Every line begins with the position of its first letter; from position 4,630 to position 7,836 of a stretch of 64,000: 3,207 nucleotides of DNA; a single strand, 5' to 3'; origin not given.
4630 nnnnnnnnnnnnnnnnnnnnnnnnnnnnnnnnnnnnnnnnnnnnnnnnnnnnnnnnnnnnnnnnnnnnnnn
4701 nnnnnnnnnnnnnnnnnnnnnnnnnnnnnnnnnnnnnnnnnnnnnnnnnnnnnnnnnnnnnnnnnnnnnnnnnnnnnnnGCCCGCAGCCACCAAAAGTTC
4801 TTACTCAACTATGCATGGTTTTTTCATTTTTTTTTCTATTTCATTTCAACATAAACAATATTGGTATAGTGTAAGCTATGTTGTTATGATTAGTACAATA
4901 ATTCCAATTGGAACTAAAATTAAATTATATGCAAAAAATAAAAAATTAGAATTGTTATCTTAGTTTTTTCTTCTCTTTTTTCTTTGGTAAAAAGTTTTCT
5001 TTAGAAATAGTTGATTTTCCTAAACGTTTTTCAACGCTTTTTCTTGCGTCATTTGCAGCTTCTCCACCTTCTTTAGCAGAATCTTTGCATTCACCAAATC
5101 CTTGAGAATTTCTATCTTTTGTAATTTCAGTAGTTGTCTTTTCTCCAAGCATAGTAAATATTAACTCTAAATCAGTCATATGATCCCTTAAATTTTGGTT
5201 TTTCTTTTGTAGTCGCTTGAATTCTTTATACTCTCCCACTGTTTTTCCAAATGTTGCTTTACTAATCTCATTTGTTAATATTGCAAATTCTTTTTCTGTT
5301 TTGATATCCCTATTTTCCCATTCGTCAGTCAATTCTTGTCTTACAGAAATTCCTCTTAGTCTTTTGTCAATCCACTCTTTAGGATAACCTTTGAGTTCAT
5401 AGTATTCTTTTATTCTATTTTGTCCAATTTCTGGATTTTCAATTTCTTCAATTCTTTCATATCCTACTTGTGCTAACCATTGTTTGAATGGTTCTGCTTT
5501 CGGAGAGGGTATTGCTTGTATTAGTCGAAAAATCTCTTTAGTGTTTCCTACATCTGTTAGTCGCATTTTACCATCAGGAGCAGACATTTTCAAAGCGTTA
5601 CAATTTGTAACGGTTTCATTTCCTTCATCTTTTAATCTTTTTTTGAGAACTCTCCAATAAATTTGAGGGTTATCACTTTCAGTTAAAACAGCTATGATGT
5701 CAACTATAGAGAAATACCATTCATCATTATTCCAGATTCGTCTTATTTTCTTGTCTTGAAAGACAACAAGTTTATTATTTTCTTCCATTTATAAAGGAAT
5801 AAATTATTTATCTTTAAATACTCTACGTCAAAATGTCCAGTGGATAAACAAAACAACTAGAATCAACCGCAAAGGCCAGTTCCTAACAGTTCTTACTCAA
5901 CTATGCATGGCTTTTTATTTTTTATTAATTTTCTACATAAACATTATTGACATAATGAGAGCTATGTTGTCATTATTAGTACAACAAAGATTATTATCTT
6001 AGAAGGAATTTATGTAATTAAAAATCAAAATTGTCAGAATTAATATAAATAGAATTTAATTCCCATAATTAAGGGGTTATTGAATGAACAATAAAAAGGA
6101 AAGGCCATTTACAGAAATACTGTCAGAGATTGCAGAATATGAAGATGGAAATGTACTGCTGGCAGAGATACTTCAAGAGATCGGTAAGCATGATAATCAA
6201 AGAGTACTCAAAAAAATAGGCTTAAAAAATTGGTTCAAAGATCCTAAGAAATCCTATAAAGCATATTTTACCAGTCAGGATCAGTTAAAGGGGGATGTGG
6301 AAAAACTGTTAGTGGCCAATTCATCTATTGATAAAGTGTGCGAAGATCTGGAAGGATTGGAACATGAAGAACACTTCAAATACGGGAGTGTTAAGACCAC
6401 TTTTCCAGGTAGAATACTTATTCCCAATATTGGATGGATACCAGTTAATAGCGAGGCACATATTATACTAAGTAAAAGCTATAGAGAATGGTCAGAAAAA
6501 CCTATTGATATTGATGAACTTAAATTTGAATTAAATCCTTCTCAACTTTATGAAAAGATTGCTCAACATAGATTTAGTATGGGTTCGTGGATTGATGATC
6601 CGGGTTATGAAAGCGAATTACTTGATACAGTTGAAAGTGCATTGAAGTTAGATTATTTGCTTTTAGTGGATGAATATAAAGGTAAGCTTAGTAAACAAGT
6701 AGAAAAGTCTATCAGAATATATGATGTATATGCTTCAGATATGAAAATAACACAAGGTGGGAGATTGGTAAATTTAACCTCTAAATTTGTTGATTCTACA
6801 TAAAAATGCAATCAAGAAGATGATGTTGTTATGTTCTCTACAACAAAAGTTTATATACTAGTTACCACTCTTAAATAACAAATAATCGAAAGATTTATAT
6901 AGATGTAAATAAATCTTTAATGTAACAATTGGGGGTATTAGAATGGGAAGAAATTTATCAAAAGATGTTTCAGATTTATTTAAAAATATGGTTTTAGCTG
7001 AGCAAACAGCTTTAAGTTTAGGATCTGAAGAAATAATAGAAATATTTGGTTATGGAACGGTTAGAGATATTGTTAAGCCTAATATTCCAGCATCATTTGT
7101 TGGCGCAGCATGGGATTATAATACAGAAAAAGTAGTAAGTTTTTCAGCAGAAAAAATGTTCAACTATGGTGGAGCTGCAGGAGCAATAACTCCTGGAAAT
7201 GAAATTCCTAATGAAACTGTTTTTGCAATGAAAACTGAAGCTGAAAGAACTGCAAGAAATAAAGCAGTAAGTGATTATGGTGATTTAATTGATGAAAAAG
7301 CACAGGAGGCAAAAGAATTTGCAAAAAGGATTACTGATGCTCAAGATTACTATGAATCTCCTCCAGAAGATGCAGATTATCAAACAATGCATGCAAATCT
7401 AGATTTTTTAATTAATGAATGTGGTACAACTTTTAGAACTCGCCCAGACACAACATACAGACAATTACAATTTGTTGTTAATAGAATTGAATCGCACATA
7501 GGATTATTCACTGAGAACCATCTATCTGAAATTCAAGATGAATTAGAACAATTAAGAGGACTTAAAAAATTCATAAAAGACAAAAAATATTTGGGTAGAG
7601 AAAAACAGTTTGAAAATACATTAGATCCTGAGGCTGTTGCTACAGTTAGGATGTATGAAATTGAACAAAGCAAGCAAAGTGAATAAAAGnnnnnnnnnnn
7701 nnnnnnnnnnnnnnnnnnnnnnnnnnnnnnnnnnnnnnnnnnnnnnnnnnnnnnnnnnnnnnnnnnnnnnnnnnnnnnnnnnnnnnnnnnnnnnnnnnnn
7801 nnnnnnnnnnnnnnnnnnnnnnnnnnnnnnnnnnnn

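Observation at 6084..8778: Three tightly linked orphan genes (239, 247, 362 aa) with no recognisable domains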

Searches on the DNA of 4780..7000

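Call 126: search_rna_families(source=window, start=4780, end=7000, threshold=evalue, max_evalue=1)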
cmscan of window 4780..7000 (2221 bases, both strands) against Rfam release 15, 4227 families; matches with E-value up to 1: 0.
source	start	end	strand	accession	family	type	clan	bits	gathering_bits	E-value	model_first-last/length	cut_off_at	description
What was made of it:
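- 6874..6953 (+): Conserved promoter and 5' leader of the B-C operon: a BRE/TATA-like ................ and a purine-rich SD-like GGGGGT. No Rfam family matches (call 126).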

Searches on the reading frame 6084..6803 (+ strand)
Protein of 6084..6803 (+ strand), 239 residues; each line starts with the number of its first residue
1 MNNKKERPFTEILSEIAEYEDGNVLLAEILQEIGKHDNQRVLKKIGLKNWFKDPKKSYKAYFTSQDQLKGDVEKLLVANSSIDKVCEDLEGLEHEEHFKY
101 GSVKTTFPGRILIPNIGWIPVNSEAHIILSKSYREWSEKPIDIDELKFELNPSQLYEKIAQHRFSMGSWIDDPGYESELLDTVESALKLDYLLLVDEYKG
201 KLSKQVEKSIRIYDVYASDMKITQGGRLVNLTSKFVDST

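Call 6: search_protein_families(library=pfam, proteins=[window:6084-6803:+], max_evalue=1)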
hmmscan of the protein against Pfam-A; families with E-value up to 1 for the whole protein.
window:6084-6803:+ (239 aa): 0 families

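Call 7: search_protein_families(library=phrogs, proteins=[window:6084-6803:+], max_evalue=1)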
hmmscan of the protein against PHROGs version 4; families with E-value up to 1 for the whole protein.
window:6084-6803:+ (239 aa): 2 families
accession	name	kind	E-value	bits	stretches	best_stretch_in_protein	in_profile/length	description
phrog_19593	-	unknown function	0.22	12.9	0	20-59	13-48/77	-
phrog_37476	-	unknown function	0.36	12.3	0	73-96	58-81/92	-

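Call 8: search_protein_families(library=padloc, proteins=[window:6084-6803:+], max_evalue=1)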
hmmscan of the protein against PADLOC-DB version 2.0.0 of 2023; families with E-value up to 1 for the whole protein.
window:6084-6803:+ (239 aa): 1 family
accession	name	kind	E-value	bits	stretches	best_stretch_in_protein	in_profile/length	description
PDLC03918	NsnC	-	0.012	13.2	1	45-107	127-188/253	-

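Call 9: search_protein_families(library=ncbifam, proteins=[window:6084-6803:+], max_evalue=1)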
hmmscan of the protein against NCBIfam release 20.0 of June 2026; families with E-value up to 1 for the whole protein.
window:6084-6803:+ (239 aa): 2 families
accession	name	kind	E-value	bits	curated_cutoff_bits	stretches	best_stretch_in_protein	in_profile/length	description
TIGR00717.1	rpsA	equivalog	0.0057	15.3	577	1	33-100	241-307/516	30S ribosomal protein S1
NF040877.1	SE1832_fam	equivalog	0.15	12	45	1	68-95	16-43/51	SE1832 family protein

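Call 13: find_homologous_proteins(query=window:6084-6803:+, max_evalue=0.001)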
Query window:6084-6803:+ (239 aa): 1 proteins with E <= 0.001 among 319 candidates.
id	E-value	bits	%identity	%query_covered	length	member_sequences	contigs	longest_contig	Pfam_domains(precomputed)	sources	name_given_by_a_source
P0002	4.7e-154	529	100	100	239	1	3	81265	-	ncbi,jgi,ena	-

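Call 15: find_encoding_contigs(protein=P0002, flank=10000, max_places=6)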
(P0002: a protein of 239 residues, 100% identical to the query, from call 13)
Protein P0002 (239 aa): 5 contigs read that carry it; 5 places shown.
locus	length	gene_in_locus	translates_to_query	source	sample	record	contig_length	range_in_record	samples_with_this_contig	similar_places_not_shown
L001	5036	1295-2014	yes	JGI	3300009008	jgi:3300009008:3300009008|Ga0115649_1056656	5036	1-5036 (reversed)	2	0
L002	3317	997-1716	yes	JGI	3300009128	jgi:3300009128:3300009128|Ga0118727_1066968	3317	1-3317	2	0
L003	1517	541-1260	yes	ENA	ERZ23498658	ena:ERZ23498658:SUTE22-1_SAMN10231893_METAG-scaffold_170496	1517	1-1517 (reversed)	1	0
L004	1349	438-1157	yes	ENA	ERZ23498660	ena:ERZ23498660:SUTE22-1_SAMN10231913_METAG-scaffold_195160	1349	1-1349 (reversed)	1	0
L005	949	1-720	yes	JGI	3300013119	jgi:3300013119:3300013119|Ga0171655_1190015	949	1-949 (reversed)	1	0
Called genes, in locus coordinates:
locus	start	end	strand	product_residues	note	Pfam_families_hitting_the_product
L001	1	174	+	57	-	?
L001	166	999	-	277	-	PF02498:Bro-N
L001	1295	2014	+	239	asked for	-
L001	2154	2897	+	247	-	-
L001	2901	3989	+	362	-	-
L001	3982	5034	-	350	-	?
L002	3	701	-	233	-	?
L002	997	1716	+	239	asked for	-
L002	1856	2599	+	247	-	-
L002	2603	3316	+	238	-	?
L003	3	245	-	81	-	?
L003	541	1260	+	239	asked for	-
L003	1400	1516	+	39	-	?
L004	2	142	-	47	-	?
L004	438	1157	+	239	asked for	-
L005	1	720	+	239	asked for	?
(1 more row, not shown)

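Call 37: search_dna_similar(query=window:6084-6803:+, collection=phages, mode=protein, max_evalue=1, max_rows=8)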
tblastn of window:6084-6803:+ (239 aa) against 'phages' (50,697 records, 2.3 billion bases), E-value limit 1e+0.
No match.

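Call 47: find_related_loci(query=window:6084-6803:+, collection=viral_contigs, flank=10000)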
Query window:6084-6803:+ (239 aa) in viral_contigs; peptide patterns used: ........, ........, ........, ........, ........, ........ (x = any residue, [..] = any of these).
6 stretches matched a pattern, but none encodes a relative of the query by tblastn (E <= 1e-3).

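Call 70: search_solved_structures(query=window:6084-6803:+, max_evalue=10)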
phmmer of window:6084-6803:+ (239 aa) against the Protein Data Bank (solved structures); distinct sequences matched with E-value up to 10: 4.
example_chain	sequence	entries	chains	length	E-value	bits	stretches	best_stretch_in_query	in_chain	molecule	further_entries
1a3h_A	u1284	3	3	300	0.72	12.5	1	163-197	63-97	ENDOGLUCANASE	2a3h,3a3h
1h11_A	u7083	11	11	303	0.72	12.5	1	163-197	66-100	ENDOGLUCANASE 5A | ENDOGLUCANASE B | PROTEIN (ENDOGLUCANASE)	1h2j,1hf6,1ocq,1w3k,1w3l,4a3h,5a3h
1h5v_A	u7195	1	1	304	0.72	12.5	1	163-197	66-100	ENDOGLUCANASE 5A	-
1e5j_A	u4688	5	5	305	0.73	12.5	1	163-197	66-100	ENDOGLUCANASE 5A | ENDOGLUCANASE B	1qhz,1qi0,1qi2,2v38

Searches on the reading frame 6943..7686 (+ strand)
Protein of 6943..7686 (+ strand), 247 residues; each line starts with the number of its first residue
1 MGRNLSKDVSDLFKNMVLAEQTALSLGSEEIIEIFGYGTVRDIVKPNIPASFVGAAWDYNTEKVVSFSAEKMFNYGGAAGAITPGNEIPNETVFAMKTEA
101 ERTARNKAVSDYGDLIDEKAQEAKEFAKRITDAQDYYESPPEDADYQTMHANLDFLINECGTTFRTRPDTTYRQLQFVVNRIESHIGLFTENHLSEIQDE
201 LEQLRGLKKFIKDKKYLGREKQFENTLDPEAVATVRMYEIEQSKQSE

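Call 6: search_protein_families(library=pfam, proteins=[window:6943-7686:+], max_evalue=1)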
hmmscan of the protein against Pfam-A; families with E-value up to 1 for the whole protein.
window:6943-7686:+ (247 aa): 7 families
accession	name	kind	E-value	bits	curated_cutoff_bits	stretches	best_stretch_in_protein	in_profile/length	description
PF12317.13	IFT46_B_C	-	0.064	13.4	22.2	0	84-163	75-155/211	Intraflagellar transport complex B protein 46 C terminal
PF20440.3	GvpD_bR2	-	0.1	12.5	27.9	1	136-195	173-232/254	GvpD basic region 2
PF20162.4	Etd1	-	0.12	13.3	27.5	1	107-140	42-75/98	Septation protein etd1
PF12805.13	FUSC-like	-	0.14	11.6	22.1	1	105-184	204-279/284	FUSC-like inner membrane protein yccS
PF08457.15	Sfi1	-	0.14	11.1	22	1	92-139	443-490/570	Sfi1 spindle body protein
PF24862.1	SUS_EPBD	-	0.2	12.6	27.7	0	115-154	39-78/88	Sucrose synthase EPBD domain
PF19697.4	Atg11_middle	-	0.2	12.4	26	1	186-206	36-56/79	Atg11 middle domain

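Call 7: search_protein_families(library=phrogs, proteins=[window:6943-7686:+], max_evalue=1)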
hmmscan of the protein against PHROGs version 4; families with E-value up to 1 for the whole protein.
window:6943-7686:+ (247 aa): 1 family
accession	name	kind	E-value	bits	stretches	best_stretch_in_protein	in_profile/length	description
phrog_21309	-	unknown function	0.023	15.3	1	96-140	146-190/207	-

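Call 8: search_protein_families(library=padloc, proteins=[window:6943-7686:+], max_evalue=1)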
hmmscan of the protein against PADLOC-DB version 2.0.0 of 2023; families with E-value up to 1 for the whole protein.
window:6943-7686:+ (247 aa): 0 families

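Call 9: search_protein_families(library=ncbifam, proteins=[window:6943-7686:+], max_evalue=1)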
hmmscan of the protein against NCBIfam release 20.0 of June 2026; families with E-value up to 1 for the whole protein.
window:6943-7686:+ (247 aa): 2 families
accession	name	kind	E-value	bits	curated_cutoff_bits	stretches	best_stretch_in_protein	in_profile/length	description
NF009463.0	PRK12823.1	equivalog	0.051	13.1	322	1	109-176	37-108/260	1,6-dihydroxycyclohexa-2,4-diene-1-carboxylate dehydrogenase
NF040811.1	BenD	equivalog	0.11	12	380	1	110-176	34-104/256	benzoate diol dehydrogenase BenD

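Call 14: find_homologous_proteins(query=window:6943-7686:+, max_evalue=0.001)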
Query window:6943-7686:+ (247 aa): 1 proteins with E <= 0.001 among 527 candidates.
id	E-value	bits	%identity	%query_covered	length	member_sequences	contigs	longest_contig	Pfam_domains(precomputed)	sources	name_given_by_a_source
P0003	2.9e-159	546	100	100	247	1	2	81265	-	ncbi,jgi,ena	-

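Call 36: search_dna_similar(query=window:6943-7686:+, collection=phages, mode=protein, max_evalue=1, max_rows=8)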
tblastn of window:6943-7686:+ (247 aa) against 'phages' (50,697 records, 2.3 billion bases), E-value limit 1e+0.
No match.

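Call 46: find_related_loci(query=window:6943-7686:+, collection=viral_contigs, flank=10000)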
Query window:6943-7686:+ (247 aa) in viral_contigs; peptide patterns used: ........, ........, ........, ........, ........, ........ (x = any residue, [..] = any of these).
12 stretches matched a pattern, but none encodes a relative of the query by tblastn (E <= 1e-3).

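Call 71: search_solved_structures(query=window:6943-7686:+, max_evalue=10)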
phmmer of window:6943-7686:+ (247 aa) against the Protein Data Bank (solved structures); distinct sequences matched with E-value up to 10: 1.
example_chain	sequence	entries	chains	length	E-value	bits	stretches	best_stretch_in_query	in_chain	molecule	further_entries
7a3w_A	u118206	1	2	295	1.9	11.2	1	113-191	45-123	NAD(P)-dependent oxidoreductase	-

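Call 123: search_solved_structures(query=A5, max_evalue=10)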
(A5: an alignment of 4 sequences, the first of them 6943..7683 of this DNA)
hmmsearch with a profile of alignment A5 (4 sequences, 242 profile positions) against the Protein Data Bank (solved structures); distinct sequences matched with E-value up to 10: 13.
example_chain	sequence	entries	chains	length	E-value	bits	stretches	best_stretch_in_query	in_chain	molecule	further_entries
2xex_A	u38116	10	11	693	0.42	13.5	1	71-166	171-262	ELONGATION FACTOR G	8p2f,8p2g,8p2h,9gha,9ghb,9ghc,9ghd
3zz0_A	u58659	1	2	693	0.42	13.5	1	71-166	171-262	Elongation factor G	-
3zzt_A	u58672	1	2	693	0.42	13.5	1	71-166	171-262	ELONGATION FACTOR G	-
3zzu_A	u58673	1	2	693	0.42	13.5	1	71-166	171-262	ELONGATION FACTOR G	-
2ra8_A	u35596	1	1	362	0.45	13.4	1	176-238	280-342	Uncharacterized protein Q64V53_BACFR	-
2o7h_A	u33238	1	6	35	0.89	12.4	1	10-38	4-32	General control protein GCN4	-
5apx_A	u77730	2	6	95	1.8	11.4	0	2-37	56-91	GENERAL CONTROL PROTEIN GCN4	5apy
5lso_A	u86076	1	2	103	1.8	11.4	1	20-62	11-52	Splicing factor 45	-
5apw_A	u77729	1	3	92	3.2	10.6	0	6-37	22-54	GENERAL CONTROL PROTEIN GCN4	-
5apt_A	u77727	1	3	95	3.4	10.5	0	4-37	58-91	GENERAL CONTROL PROTEIN GCN4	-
5aps_A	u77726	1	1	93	5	10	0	6-37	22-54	GENERAL CONTROL PROTEIN GCN4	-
5apq_A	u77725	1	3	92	5.2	9.9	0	6-36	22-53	GENERAL CONTROL PROTEIN GCN4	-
5apu_A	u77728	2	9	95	6.5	9.6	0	7-38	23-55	GENERAL CONTROL PROTEIN GCN4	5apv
